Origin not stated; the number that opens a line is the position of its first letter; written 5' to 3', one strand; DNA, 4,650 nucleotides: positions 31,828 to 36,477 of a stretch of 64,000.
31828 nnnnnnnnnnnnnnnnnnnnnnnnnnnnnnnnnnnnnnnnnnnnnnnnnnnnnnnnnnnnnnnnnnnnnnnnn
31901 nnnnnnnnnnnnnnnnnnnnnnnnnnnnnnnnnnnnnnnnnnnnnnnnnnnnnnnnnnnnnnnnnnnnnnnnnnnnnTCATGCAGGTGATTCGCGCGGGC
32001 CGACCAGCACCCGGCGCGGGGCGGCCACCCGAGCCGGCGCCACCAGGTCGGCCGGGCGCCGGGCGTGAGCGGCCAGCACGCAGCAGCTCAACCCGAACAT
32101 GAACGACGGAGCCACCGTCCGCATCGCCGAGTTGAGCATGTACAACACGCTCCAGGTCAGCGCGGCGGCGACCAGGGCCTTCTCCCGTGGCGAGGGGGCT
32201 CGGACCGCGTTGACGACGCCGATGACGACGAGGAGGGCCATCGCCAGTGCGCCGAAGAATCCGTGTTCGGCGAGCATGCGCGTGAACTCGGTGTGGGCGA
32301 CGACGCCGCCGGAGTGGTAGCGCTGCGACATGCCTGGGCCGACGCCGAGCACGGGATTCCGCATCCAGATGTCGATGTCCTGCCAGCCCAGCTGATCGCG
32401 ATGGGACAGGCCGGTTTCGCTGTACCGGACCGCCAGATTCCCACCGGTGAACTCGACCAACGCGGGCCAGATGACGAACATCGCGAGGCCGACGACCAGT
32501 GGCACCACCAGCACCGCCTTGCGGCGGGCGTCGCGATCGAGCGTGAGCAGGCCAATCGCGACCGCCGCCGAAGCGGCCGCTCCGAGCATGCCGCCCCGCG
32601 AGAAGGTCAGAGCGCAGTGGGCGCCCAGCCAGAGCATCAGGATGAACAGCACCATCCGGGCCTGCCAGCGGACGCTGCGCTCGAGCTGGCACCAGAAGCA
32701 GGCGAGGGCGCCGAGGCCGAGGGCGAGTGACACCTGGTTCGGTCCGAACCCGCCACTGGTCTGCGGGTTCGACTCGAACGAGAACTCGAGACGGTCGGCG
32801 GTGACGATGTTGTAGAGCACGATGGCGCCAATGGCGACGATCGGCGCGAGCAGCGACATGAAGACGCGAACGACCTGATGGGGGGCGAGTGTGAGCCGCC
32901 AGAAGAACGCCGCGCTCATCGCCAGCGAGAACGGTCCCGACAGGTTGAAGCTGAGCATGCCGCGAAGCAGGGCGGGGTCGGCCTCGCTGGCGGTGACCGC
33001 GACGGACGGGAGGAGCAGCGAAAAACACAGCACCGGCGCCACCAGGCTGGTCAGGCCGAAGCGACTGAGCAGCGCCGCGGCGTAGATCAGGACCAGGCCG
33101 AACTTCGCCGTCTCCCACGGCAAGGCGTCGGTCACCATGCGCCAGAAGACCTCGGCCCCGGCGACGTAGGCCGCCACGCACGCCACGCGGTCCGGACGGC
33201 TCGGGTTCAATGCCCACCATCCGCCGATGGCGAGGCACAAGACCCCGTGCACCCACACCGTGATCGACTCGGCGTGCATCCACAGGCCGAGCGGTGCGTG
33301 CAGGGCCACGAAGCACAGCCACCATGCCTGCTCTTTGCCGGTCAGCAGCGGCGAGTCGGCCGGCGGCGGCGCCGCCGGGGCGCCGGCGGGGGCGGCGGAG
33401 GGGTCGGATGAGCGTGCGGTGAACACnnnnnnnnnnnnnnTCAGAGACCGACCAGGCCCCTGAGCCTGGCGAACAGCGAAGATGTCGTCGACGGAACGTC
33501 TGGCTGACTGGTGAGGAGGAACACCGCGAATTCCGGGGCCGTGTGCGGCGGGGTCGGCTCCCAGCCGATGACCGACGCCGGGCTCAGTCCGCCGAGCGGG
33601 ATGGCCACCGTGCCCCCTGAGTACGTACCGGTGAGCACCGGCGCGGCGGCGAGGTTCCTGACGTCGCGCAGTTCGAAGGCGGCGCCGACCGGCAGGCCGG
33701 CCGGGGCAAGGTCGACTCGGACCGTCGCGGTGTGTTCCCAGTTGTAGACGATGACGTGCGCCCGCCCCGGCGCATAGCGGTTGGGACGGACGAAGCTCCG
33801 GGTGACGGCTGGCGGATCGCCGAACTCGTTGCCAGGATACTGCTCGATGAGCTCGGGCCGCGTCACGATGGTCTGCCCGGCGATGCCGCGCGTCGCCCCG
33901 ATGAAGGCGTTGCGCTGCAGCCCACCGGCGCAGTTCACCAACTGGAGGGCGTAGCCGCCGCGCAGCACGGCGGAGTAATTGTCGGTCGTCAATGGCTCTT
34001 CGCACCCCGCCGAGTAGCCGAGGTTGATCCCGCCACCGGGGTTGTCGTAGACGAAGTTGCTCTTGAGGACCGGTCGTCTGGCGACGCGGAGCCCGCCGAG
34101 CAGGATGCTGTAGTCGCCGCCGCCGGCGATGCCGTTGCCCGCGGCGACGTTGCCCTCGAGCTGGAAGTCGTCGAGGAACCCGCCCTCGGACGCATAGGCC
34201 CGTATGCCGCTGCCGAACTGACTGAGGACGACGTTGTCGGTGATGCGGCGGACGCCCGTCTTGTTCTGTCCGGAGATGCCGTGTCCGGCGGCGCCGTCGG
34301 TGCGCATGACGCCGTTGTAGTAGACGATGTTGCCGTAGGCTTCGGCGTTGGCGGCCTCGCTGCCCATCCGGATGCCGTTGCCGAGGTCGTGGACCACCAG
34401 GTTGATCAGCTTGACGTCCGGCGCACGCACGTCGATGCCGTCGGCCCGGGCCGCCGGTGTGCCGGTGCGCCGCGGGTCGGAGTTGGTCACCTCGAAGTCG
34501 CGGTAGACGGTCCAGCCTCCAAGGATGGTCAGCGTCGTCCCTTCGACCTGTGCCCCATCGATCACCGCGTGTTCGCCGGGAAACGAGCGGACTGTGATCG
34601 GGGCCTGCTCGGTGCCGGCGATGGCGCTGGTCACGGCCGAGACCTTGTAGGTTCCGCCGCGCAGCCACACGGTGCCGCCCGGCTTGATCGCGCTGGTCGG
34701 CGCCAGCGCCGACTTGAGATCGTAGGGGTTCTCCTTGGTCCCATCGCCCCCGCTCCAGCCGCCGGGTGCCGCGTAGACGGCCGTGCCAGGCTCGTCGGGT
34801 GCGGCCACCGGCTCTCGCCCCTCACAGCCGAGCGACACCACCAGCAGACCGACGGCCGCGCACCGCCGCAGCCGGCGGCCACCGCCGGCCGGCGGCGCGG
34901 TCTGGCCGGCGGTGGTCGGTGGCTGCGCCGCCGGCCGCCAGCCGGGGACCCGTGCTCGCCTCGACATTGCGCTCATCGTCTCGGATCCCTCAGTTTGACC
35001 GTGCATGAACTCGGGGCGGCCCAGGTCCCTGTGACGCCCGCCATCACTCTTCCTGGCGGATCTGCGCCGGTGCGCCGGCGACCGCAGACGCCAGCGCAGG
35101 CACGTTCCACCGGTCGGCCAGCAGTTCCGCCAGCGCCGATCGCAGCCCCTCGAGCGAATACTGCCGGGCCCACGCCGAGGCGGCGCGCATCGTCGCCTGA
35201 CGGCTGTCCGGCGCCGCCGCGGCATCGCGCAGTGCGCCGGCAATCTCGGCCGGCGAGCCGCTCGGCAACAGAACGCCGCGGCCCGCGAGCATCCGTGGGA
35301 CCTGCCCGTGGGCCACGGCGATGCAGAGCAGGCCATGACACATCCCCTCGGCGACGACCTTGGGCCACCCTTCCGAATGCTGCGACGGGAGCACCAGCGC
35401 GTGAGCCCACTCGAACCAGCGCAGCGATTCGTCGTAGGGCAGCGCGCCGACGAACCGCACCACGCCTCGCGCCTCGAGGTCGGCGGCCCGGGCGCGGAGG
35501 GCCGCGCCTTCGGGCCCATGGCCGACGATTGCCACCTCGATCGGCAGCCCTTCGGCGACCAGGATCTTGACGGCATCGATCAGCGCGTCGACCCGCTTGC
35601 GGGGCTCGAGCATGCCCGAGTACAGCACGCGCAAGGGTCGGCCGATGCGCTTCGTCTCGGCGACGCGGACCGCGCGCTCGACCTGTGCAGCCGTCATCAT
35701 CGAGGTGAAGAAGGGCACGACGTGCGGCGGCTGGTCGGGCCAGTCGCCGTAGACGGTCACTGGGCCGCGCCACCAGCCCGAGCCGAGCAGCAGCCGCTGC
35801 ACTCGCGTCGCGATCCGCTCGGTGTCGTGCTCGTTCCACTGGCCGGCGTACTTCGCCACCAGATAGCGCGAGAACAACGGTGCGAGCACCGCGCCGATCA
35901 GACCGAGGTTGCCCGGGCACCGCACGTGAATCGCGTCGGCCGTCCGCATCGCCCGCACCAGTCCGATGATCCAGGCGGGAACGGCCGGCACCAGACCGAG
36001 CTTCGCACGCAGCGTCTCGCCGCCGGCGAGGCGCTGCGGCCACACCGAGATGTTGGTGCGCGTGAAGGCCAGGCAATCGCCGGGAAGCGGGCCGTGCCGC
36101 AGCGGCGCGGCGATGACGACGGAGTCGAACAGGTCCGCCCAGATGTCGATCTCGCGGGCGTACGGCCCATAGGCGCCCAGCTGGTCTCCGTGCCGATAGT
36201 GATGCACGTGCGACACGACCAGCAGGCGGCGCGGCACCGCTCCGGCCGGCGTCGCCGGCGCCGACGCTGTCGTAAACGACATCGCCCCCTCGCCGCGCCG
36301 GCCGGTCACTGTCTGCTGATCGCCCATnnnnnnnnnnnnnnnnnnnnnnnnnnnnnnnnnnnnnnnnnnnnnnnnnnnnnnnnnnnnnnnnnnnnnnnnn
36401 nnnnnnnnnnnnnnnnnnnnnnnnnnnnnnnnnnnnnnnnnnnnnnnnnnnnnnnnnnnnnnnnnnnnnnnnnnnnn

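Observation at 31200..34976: A locus-specific family of beta-helix proteins (3 full copies plus 1 remnant); a full copy and the remnant bracket the Wzy-like gene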

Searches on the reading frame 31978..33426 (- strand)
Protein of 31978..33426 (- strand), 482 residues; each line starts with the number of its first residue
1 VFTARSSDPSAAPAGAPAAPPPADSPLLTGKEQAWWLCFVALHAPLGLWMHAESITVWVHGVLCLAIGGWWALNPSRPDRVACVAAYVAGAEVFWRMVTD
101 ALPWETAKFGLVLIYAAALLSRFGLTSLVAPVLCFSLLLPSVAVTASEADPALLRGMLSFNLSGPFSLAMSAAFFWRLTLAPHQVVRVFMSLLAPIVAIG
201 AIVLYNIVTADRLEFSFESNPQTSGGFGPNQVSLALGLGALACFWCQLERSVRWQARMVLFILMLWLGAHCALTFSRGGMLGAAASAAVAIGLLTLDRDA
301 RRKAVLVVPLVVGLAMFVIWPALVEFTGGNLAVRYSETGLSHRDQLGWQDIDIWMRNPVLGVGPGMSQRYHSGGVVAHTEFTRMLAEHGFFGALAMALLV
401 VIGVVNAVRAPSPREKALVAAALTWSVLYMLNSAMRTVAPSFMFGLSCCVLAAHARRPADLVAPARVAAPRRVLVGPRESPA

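Call 17: search_protein_families(library=pfam, proteins=[window:31978-33426:-], max_evalue=0.001)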
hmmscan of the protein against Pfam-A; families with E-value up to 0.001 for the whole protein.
window:31978-33426:- (482 aa): 1 family
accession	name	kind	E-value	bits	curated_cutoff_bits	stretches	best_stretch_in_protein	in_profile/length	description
PF04932.20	Wzy_C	-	9.6e-08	32.4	31.7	1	263-396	2-148/149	O-Antigen ligase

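Call 42: search_protein_families(library=ncbifam, proteins=[window:31978-33426:-], max_evalue=0.00001)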
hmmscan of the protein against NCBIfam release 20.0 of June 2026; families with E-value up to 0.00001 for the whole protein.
window:31978-33426:- (482 aa): 0 families

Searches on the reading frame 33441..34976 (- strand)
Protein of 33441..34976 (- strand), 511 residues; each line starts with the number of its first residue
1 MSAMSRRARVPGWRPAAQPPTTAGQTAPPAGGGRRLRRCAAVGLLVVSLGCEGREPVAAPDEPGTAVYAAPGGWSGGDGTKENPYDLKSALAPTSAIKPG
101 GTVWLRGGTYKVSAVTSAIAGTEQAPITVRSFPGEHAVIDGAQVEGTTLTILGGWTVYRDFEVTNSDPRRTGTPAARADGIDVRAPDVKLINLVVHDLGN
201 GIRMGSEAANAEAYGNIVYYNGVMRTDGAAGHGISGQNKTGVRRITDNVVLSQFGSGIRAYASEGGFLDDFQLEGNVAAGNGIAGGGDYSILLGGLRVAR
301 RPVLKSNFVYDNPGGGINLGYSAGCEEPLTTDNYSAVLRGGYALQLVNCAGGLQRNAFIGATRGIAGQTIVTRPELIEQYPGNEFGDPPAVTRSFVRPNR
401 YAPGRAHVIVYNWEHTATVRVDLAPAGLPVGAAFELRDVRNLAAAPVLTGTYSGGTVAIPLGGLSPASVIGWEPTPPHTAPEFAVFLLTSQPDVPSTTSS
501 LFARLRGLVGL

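Call 7: search_protein_families(library=pfam, proteins=[window:33441-34976:-], max_evalue=0.1)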
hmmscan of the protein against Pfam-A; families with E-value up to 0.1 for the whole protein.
window:33441-34976:- (511 aa): 2 families
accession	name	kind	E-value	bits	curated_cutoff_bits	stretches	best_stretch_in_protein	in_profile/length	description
PF13229.12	Beta_helix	-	0.00023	21.3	25.9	1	180-323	25-148/158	Right handed beta helix region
PF14592.12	Chondroitinas_B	-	0.043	13.3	24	1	95-142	12-59/426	Chondroitinase B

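Call 8: search_protein_families(library=ncbifam, proteins=[window:33441-34976:-], max_evalue=0.1)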
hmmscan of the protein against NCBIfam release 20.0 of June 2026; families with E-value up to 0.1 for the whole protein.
window:33441-34976:- (511 aa): 3 families
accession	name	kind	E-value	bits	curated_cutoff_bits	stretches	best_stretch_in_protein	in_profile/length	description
NF041903.1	exo-PATE_PelX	equivalog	1.8e-07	29.9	1490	1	66-163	391-484/734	pectate disaccharide-lyase PelX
NF041899.1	pec_ly_PelN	equivalog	0.0026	16.6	740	1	65-131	26-104/437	pectate lyase PelN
TIGR03804.1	para_beta_helix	repeat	0.069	12.9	19.45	0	301-325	9-32/44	parallel beta-helix repeat protein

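Call 65: search_protein_families(library=phrogs, proteins=[window:33441-34976:-], max_evalue=0.01)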
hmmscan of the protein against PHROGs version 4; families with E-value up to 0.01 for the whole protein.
window:33441-34976:- (511 aa): 0 families

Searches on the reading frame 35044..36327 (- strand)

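Call 17: search_protein_families(library=pfam, proteins=[window:35044-36327:-], max_evalue=0.001)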
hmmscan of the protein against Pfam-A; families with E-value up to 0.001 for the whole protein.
window:35044-36327:- (427 aa): 2 families
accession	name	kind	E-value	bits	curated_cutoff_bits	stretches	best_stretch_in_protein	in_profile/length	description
PF00534.26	Glycos_transf_1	-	2.7e-21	76.3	26.4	1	230-383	14-169/172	Glycosyl transferases group 1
PF13692.12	Glyco_trans_1_4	-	3.2e-20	73.3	27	1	233-368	3-138/142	Glycosyl transferases group 1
